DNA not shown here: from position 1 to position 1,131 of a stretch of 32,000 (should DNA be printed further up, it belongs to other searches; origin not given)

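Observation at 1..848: IRED-like gene hidden at the window edge and absent from the ORF track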

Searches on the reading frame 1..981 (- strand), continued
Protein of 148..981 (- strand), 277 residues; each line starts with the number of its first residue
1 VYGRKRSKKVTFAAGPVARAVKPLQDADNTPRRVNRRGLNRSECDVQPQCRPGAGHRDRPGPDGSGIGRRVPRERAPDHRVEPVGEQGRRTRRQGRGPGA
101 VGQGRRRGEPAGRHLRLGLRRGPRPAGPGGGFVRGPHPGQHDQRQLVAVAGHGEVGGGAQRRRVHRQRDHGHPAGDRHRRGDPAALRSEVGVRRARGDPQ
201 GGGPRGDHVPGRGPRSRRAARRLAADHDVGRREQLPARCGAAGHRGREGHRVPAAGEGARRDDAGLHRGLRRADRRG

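Call 48: find_encoding_contigs(protein=P0020, flank=10000, max_places=2)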
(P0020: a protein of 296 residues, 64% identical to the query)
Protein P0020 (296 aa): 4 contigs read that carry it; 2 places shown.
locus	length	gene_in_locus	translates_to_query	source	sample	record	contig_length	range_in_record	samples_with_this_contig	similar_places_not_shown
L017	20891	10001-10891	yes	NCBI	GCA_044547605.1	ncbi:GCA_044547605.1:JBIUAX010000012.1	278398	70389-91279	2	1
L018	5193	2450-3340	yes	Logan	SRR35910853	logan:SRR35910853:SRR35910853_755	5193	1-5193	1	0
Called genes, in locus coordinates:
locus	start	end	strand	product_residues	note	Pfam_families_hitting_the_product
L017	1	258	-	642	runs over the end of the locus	PF25989:YknX_C (weak)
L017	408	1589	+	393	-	PF25917:BSH_RND (weak), PF25973:BSH_CzcB (weak), PF25984:BSH_YknX, PF25990:Beta-barrel_YknX, PF25989:YknX_C (weak)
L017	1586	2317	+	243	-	PF02463:SMC_N (faint), PF00005:ABC_tran, PF13304:AAA_21 (faint)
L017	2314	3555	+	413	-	PF12704:MacB_PCD, PF02687:FtsX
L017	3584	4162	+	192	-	-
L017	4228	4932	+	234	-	PF00072:Response_reg, PF00486:Trans_reg_C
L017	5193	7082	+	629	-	PF00350:Dynamin_N (faint)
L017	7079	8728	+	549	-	PF03193:RsgA_GTPase (faint), PF01926:MMR_HSR1 (weak)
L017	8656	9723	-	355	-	PF01965:DJ-1_PfpI, PF00165:HTH_AraC (weak), PF12833:HTH_18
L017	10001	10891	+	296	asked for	PF03446:NAD_binding_2, PF03807:F420_oxidored, PF21761:RedAm-like_C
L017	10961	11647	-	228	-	PF00702:Hydrolase, PF12710:HAD, PF13419:HAD_2, PF13242:Hydrolase_like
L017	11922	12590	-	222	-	PF00702:Hydrolase, PF12710:HAD (weak), PF13419:HAD_2, PF13242:Hydrolase_like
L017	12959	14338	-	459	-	PF13347:MFS_2 (faint), PF07690:MFS_1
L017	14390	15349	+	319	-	PF00561:Abhydrolase_1, PF12697:Abhydrolase_6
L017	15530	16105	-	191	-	PF28474:DUF8412, PF13376:OmdA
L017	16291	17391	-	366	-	PF00144:Beta-lactamase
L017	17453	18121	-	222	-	PF13349:DUF4097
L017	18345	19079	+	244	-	PF13936:HTH_38, PF13412:HTH_24 (faint), PF01325:Fe_dep_repress (faint), PF12802:MarR_2, PF01047:MarR, PF27059:HTH_MmpR5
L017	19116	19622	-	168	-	PF10604:Polyketide_cyc2, PF03364:Polyketide_cyc (weak)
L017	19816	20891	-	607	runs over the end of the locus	PF00561:Abhydrolase_1, PF08386:Abhydrolase_4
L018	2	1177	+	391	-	?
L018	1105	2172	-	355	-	PF01965:DJ-1_PfpI, PF00165:HTH_AraC (weak), PF12833:HTH_18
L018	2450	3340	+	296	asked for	PF03446:NAD_binding_2, PF03807:F420_oxidored, PF21761:RedAm-like_C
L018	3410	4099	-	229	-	PF00702:Hydrolase, PF12710:HAD, PF13419:HAD_2, PF13242:Hydrolase_like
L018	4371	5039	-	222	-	PF00702:Hydrolase, PF12710:HAD (weak), PF13419:HAD_2, PF13242:Hydrolase_like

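Call 49: find_encoding_contigs(protein=P0016, flank=10000, max_places=2)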
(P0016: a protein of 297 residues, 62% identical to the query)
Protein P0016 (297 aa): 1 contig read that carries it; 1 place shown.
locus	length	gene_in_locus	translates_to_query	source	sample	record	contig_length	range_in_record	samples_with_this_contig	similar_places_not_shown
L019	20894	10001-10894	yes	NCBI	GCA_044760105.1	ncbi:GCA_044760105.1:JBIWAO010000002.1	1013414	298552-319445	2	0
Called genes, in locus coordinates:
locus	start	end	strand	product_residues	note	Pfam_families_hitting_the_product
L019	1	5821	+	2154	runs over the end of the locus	PF00109:ketoacyl-synt, PF08990:Docking, PF02801:Ketoacyl-synt_C, PF16197:KAsynt_C_assoc, PF22336:RhiE-like_linker, PF22621:CurL-like_PKS_C, PF00698:Acyl_transf_1, PF21089:PKS_DH_N, +9 more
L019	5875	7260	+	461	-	-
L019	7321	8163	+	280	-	PF01370:Epimerase (faint), PF04321:RmlD_sub_bind (faint), PF05368:NmrA, PF13460:NAD_binding_10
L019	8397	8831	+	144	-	PF14534:DUF4440, PF13577:SnoaL_4 (weak), PF12680:SnoaL_2, PF13474:SnoaL_3 (weak)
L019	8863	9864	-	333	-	PF01965:DJ-1_PfpI, PF00165:HTH_AraC (weak), PF12833:HTH_18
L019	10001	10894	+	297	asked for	PF03446:NAD_binding_2, PF03807:F420_oxidored, PF03435:Sacchrp_dh_NADP (faint), PF21761:RedAm-like_C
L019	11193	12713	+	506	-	PF00890:FAD_binding_2, PF01266:DAO, PF01494:FAD_binding_3 (weak), PF01946:Thi4 (weak), PF05834:Lycopene_cycl (weak), PF12831:FAD_oxidored, PF13450:NAD_binding_8, PF01593:Amino_oxidase, +3 more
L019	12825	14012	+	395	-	PF00067:p450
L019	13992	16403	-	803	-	PF00486:Trans_reg_C (faint), PF03704:BTAD, PF13191:AAA_16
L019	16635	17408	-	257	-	PF00561:Abhydrolase_1 (faint), PF00975:Thioesterase, PF12697:Abhydrolase_6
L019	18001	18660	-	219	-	PF16702:DUF5063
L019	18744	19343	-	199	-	PF00633:HHH (weak), PF21176:RecR_HhH, PF02132:RecR_ZnF, PF01751:Toprim, PF13662:Toprim_4, PF21175:RecR_C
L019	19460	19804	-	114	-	PF02575:YbaB_DNA_bd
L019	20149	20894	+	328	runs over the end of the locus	-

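Call 51: find_encoding_contigs(protein=P0064, flank=10000, max_places=1)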
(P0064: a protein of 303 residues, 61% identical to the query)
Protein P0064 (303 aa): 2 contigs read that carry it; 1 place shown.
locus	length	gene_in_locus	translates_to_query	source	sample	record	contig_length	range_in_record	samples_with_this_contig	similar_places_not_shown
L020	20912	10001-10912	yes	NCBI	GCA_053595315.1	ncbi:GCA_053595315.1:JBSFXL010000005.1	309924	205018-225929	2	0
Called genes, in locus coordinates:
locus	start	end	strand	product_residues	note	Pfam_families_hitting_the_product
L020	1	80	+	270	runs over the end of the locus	PF08007:JmjC_2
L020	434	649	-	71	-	PF04149:DUF397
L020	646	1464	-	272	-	PF13560:HTH_31, PF19054:DUF5753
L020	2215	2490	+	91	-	PF25232:DUF7848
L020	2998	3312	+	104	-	-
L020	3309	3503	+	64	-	-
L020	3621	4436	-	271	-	PF00144:Beta-lactamase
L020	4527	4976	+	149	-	PF00376:MerR, PF13411:MerR_1, PF09278:MerR-DNA-bind (weak)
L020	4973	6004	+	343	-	PF00248:Aldo_ket_red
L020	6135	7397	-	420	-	PF01757:Acyl_transf_3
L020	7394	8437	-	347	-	PF06259:Abhydrolase_8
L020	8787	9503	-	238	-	PF00440:TetR_N, PF13305:TetR_C_33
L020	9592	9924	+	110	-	PF07366:SnoaL (weak), PF12680:SnoaL_2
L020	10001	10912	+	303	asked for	PF03446:NAD_binding_2, PF03807:F420_oxidored (faint), PF21761:RedAm-like_C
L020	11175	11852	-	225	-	PF00072:Response_reg, PF08281:Sigma70_r4_2, PF00196:GerE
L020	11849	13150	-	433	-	PF07730:HisKA_3, PF02518:HATPase_c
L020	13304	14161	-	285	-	PF14472:DUF4429, PF09851:SHOCT (weak)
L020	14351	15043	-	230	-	PF00440:TetR_N, PF17754:TetR_C_14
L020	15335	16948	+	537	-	PF00083:Sugar_tr (weak), PF07690:MFS_1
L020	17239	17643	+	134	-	-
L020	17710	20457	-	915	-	PF28598:PDH_E1_N, PF00456:Transketolase_N, PF17831:PDH_E1_M, PF22613:Transketolase_C_1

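Call 52: find_encoding_contigs(protein=P0037, flank=10000, max_places=1)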
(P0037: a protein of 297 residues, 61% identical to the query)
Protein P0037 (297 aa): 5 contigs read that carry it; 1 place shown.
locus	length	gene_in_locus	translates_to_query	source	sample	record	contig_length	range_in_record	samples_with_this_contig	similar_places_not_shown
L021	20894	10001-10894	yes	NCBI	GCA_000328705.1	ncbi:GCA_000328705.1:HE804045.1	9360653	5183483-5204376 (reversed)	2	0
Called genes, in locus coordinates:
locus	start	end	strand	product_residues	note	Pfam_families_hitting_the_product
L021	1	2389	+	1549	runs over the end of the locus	PF00109:ketoacyl-synt, PF08990:Docking, PF00108:Thiolase_N, PF02801:Ketoacyl-synt_C, PF16197:KAsynt_C_assoc, PF00698:Acyl_transf_1, PF22953:SpnB_Rossmann, PF00106:adh_short, +5 more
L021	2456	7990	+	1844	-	PF00109:ketoacyl-synt, PF08990:Docking, PF02801:Ketoacyl-synt_C, PF16197:KAsynt_C_assoc, PF22621:CurL-like_PKS_C, PF00698:Acyl_transf_1, PF22953:SpnB_Rossmann, PF00106:adh_short, +9 more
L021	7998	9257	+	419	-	PF07992:Pyr_redox_2 (faint)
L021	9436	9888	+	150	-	PF14534:DUF4440, PF12680:SnoaL_2 (weak)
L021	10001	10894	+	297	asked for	PF03446:NAD_binding_2, PF03807:F420_oxidored (weak), PF21761:RedAm-like_C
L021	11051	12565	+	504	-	PF01946:Thi4 (faint), PF00890:FAD_binding_2 (weak), PF01266:DAO, PF03486:HI0933_like (faint), PF05834:Lycopene_cycl (weak), PF12831:FAD_oxidored (weak), PF13450:NAD_binding_8, PF01593:Amino_oxidase, +1 more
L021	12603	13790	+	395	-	PF00067:p450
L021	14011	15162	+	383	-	PF05922:Inhibitor_I9 (faint), PF00082:Peptidase_S8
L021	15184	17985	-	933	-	PF13191:AAA_16, PF00196:GerE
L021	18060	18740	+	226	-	PF10604:Polyketide_cyc2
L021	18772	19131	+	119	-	-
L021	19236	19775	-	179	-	-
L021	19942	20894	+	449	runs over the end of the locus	PF11806:Enterochelin_N, PF00756:Esterase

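Call 53: find_encoding_contigs(protein=P0109, flank=10000, max_places=1)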
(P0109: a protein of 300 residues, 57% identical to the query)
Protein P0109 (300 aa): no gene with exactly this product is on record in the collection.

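Call 54: search_protein_families(library=pfam, proteins=[window:148-981:-, L007:7936-8880:-, L007:8898-9302:+, L007:7082-7900:+, L007:12585-13052:-], max_evalue=0.001)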
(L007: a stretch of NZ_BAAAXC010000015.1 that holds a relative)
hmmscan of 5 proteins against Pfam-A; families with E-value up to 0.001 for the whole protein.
window:148-981:- (277 aa): 0 families

L007:7936-8880:- (314 aa): 4 families
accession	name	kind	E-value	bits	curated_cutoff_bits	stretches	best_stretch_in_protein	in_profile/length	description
PF17765.7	MLTR_LBD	-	1.1e-27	97.6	26.3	1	136-309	1-168/168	MmyB-like transcription regulator ligand binding domain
PF13560.12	HTH_31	-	1.6e-11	44.8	27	1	52-113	2-64/64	Helix-turn-helix domain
PF01381.28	HTH_3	-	3.2e-10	40.3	23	1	56-109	1-54/55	Helix-turn-helix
PF12844.13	HTH_19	-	0.00026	21.3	30.2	1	55-107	3-55/64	Helix-turn-helix domain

L007:8898-9302:+ (134 aa): 0 families

L007:7082-7900:+ (272 aa): 0 families

L007:12585-13052:- (155 aa): 0 families

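Call 56: search_protein_families(library=pfam, proteins=[L016:6600-8639:+, L019:3782-5821:+, L021:5951-7990:+, L021:7998-9257:+, L019:5875-7260:+], max_evalue=0.00001)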
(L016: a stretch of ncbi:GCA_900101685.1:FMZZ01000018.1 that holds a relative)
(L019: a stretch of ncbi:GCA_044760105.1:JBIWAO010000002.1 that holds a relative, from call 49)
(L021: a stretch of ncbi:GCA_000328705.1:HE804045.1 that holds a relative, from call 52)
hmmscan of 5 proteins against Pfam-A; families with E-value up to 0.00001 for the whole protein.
L016:6600-8639:+ (679 aa): 5 families
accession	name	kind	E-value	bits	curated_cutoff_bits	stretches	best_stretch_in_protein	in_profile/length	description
PF08659.16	KR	-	1.3e-61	208.1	22.6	1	250-428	1-179/180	KR domain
PF22953.2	SpnB_Rossmann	-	2e-21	77.4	27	1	72-232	1-170/170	Polyketide synthase extender module SpnB, Rossmann fold domain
PF00550.31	PP-binding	-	2e-13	50.8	20.8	1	530-595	3-67/67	Phosphopantetheine attachment site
PF00106.31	adh_short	-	5.9e-10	39.4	26.6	1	251-411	2-162/195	short chain dehydrogenase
PF01370.27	Epimerase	-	2.2e-06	27.7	20.9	1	252-391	1-120/240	NAD dependent epimerase/dehydratase family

L019:3782-5821:+ (679 aa): 4 families
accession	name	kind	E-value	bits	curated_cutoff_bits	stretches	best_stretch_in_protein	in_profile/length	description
PF07993.18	NAD_binding_4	-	7.8e-68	228.8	20.1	1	318-556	1-257/258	Male sterility protein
PF08659.16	KR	-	2.2e-39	135.7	22.6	1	1-96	84-179/180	KR domain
PF01370.27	Epimerase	-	1.4e-14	54.5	20.9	1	316-513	1-176/240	NAD dependent epimerase/dehydratase family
PF00550.31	PP-binding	-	3.2e-13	50.2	20.8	1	204-269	3-67/67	Phosphopantetheine attachment site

L021:5951-7990:+ (679 aa): 6 families
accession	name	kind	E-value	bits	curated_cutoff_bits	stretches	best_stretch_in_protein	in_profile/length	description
PF07993.18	NAD_binding_4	-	3.2e-66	223.6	20.1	1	316-553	1-258/258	Male sterility protein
PF08659.16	KR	-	7.1e-44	150.3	22.6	1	5-106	78-179/180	KR domain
PF01370.27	Epimerase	-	2.2e-17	63.7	20.9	1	314-509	1-176/240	NAD dependent epimerase/dehydratase family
PF00550.31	PP-binding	-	8.5e-15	55.2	20.8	1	205-271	2-67/67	Phosphopantetheine attachment site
PF16363.11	GDP_Man_Dehyd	-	6e-07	29.7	27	1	315-495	1-173/332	GDP-mannose 4,6 dehydratase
PF04321.23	RmlD_sub_bind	-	7.7e-06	25.6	27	0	313-508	2-154/287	RmlD substrate binding domain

L021:7998-9257:+ (419 aa): 1 family
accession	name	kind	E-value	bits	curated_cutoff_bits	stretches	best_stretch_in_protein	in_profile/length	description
PF07992.20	Pyr_redox_2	-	2.4e-06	27.6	26.1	0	8-42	2-31/291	Pyridine nucleotide-disulphide oxidoreductase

L019:5875-7260:+ (461 aa): 0 families

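Call 58: find_encoding_contigs(protein=P0054, flank=10000, max_places=1)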
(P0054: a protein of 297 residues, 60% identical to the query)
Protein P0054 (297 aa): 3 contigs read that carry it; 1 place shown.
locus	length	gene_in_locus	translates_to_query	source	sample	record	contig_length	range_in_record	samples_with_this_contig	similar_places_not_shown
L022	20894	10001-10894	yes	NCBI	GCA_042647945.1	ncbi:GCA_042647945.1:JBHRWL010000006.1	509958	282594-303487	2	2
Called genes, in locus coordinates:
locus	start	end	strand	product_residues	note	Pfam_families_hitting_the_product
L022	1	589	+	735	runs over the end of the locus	PF00089:Trypsin, PF01839:FG-GAP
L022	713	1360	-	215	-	PF00081:Sod_Fe_N, PF02777:Sod_Fe_C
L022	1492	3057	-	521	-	PF00561:Abhydrolase_1, PF08386:Abhydrolase_4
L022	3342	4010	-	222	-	PF02669:KdpC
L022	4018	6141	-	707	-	PF00122:E1-E2_ATPase, PF00702:Hydrolase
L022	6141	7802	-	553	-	PF03814:KdpA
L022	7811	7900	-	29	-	PF09604:Potass_KdpF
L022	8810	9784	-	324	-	PF01965:DJ-1_PfpI, PF00165:HTH_AraC (weak), PF12833:HTH_18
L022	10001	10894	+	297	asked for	PF03446:NAD_binding_2, PF03807:F420_oxidored, PF03435:Sacchrp_dh_NADP (faint), PF21761:RedAm-like_C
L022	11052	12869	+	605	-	PF02776:TPP_enzyme_N, PF00205:TPP_enzyme_M, PF02775:TPP_enzyme_C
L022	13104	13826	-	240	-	PF00106:adh_short, PF08659:KR, PF23441:SDR, PF13561:adh_short_C2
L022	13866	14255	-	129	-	PF02962:CHMI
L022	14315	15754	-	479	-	PF07690:MFS_1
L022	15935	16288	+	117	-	PF12840:HTH_20 (weak)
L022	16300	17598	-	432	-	PF00668:Condensation (faint), PF16911:PapA_C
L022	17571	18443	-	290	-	-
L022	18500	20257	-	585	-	PF02776:TPP_enzyme_N, PF00205:TPP_enzyme_M (weak), PF02775:TPP_enzyme_C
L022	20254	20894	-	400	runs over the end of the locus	PF13378:MR_MLE_C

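Call 59: find_encoding_contigs(protein=P0080, flank=10000, max_places=1)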
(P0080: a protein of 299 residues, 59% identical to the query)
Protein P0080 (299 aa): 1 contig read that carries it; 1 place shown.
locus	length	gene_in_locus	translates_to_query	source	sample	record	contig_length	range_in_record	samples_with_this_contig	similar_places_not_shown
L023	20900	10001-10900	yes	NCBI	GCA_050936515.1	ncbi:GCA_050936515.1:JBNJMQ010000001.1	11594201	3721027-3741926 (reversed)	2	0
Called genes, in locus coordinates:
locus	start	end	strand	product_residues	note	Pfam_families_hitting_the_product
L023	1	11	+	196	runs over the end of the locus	-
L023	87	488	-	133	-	-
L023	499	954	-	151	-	PF00293:NUDIX, PF14815:NUDIX_4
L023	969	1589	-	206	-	PF02223:Thymidylate_kin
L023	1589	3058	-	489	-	PF02310:B12-binding, PF04055:Radical_SAM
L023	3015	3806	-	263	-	-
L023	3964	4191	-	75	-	-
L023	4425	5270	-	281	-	PF04672:Methyltransf_19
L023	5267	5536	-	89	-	-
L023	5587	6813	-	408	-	PF13560:HTH_31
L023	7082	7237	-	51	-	-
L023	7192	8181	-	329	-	PF00275:EPSP_synthase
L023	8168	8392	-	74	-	PF00275:EPSP_synthase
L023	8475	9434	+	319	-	PF13527:Acetyltransf_9 (faint), PF00583:Acetyltransf_1, PF13508:Acetyltransf_7 (weak), PF13673:Acetyltransf_10 (weak)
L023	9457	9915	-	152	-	PF00376:MerR, PF13411:MerR_1, PF09278:MerR-DNA-bind (weak)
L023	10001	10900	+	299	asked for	PF03446:NAD_binding_2, PF03807:F420_oxidored, PF02558:ApbA (weak), PF03435:Sacchrp_dh_NADP (weak), PF21761:RedAm-like_C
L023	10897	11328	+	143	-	PF01243:PNPOx_N, PF12900:Pyridox_ox_2 (weak)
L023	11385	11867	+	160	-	PF13302:Acetyltransf_3, PF00583:Acetyltransf_1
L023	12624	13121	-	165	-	PF12802:MarR_2 (weak), PF27059:HTH_MmpR5 (faint)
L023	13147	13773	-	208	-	PF04299:FMN_bind_2, PF01243:PNPOx_N (weak), PF12900:Pyridox_ox_2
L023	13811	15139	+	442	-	PF00392:GntR, PF00155:Aminotran_1_2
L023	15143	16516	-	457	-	PF07690:MFS_1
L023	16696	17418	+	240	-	PF02463:SMC_N (faint), PF00005:ABC_tran, PF13304:AAA_21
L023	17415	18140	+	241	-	PF01061:ABC2_membrane, PF12698:ABC2_membrane_3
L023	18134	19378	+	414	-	PF07730:HisKA_3, PF13581:HATPase_c_2 (weak), PF02518:HATPase_c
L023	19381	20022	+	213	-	PF00072:Response_reg, PF00196:GerE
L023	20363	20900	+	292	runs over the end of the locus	PF17660:BTRD1 (weak)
